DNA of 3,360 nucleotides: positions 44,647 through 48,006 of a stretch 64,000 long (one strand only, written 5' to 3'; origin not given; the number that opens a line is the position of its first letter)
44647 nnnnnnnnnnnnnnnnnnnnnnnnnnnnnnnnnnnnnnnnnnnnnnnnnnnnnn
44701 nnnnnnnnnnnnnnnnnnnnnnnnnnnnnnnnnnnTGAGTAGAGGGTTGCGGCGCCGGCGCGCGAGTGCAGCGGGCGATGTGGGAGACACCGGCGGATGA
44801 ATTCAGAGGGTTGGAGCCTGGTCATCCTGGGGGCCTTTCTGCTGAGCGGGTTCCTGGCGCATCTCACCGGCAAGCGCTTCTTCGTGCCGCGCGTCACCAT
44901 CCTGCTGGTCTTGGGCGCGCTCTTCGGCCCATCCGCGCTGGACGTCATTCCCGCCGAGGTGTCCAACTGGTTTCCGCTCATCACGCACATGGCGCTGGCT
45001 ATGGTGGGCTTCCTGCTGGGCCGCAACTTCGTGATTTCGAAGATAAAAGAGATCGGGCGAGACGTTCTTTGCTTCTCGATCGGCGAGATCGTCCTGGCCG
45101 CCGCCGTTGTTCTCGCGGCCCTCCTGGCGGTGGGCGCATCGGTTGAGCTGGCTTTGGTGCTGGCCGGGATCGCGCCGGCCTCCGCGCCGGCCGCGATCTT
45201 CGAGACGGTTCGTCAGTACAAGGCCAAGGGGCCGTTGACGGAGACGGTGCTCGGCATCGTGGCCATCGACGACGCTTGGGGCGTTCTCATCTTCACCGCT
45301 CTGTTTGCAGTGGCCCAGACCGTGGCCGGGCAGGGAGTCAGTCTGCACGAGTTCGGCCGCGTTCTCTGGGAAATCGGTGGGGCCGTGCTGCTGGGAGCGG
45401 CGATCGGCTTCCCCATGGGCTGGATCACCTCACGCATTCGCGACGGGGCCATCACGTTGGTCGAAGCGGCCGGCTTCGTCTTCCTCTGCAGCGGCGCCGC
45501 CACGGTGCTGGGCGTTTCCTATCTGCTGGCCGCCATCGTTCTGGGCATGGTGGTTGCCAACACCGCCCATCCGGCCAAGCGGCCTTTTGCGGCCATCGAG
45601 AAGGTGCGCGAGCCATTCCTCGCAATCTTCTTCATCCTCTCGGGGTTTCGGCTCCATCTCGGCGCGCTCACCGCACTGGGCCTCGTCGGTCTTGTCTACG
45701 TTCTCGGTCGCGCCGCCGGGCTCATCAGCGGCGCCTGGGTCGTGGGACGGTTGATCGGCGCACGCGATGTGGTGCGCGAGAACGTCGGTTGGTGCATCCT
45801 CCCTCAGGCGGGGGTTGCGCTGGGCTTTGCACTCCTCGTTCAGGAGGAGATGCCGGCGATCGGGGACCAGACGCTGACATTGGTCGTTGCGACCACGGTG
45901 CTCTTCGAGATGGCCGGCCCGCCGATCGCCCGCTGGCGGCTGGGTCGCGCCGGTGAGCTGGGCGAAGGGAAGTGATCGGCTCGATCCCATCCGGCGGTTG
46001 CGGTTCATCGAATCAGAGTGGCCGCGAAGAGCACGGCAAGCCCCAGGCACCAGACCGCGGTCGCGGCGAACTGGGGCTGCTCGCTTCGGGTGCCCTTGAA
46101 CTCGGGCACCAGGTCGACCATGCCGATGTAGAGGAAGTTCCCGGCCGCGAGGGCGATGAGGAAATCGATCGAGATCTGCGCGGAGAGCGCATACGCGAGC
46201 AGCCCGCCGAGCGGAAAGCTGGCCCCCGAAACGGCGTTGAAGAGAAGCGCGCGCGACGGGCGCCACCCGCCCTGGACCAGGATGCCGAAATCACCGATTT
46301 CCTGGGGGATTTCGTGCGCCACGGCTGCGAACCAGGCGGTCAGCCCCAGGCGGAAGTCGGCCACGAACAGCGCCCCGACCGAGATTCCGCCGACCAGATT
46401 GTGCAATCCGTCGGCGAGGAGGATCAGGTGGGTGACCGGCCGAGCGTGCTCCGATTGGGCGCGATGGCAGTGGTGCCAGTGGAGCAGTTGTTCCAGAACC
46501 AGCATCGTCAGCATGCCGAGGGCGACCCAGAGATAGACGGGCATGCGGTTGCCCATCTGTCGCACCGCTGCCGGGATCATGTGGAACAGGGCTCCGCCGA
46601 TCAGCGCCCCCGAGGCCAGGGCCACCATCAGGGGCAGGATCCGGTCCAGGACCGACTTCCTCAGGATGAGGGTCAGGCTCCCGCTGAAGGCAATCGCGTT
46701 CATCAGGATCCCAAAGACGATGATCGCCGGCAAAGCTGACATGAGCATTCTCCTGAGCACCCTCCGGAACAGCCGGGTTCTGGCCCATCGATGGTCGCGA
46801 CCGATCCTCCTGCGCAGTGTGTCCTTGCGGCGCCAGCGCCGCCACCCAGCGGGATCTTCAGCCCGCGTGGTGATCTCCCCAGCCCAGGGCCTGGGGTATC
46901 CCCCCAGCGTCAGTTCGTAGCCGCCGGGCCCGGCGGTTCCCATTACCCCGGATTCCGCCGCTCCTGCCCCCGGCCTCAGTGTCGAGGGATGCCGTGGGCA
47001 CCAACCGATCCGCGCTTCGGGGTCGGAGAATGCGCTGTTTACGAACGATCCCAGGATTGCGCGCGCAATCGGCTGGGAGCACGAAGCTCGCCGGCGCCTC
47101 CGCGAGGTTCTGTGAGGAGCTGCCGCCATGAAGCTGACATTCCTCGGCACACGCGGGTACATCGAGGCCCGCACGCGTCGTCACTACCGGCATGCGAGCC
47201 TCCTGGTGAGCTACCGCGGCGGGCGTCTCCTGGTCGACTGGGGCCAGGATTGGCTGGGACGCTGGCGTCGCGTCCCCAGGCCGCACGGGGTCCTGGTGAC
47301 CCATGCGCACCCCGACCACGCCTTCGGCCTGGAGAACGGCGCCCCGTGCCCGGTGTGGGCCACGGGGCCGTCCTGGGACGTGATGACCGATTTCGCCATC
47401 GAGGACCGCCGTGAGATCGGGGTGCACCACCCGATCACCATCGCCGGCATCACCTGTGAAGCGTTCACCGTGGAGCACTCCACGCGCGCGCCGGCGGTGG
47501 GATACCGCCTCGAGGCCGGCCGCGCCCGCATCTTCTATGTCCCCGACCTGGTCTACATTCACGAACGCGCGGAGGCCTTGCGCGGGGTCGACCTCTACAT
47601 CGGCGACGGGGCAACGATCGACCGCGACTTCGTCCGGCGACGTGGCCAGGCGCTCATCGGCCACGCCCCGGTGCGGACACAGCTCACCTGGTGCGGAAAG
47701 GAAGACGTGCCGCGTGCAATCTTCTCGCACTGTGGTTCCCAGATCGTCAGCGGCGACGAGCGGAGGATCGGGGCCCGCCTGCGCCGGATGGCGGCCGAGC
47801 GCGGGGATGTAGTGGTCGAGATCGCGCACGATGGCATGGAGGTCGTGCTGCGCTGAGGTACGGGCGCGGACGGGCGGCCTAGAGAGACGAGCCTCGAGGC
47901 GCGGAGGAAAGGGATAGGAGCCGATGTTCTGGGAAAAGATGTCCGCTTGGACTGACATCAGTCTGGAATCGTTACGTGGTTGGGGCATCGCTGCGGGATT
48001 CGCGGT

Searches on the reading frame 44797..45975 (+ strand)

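Call 72: search_protein_families(library=pfam, proteins=[window:44797-45975:+], max_evalue=0.0001)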
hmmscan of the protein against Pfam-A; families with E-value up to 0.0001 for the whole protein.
window:44797-45975:+ (392 aa): 2 families
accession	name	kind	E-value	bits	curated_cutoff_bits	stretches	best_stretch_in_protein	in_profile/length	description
PF00999.27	Na_H_Exchanger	-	2.5e-27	96.2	26.2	1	19-373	5-363/375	Sodium/hydrogen exchanger, transmembrane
PF03601.19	Cons_hypoth698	-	1.5e-06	27.9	24.5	1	225-319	10-106/304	Conserved hypothetical protein 698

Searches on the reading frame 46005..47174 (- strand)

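Call 72: search_protein_families(library=pfam, proteins=[window:46005-47174:-], max_evalue=0.0001)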
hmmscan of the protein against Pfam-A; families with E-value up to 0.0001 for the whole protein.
window:46005-47174:- (389 aa): 1 family
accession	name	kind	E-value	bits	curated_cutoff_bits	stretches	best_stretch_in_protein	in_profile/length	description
PF02535.28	Zip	-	4.9e-32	111.9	35.1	2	234-383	164-320/323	ZIP Zinc transporter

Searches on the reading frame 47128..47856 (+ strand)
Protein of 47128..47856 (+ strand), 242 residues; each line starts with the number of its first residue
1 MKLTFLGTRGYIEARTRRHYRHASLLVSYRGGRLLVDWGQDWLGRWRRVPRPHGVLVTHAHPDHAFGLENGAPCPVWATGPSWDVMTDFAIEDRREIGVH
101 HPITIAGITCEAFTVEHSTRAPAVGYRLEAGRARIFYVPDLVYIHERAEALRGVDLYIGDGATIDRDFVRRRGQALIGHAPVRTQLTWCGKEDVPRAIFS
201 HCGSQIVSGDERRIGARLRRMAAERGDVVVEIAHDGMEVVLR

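Call 73: search_protein_families(library=pfam, proteins=[window:47128-47856:+], max_evalue=0.0001)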
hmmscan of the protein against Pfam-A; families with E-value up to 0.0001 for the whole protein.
window:47128-47856:+ (242 aa): 2 families
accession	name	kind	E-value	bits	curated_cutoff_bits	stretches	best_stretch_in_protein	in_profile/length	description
PF12706.13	Lactamase_B_2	-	3.2e-19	69.8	27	1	34-201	3-199/200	Beta-lactamase superfamily domain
PF13483.12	Lactamase_B_3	-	1.7e-06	28.5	24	1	20-155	5-127/160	Beta-lactamase superfamily domain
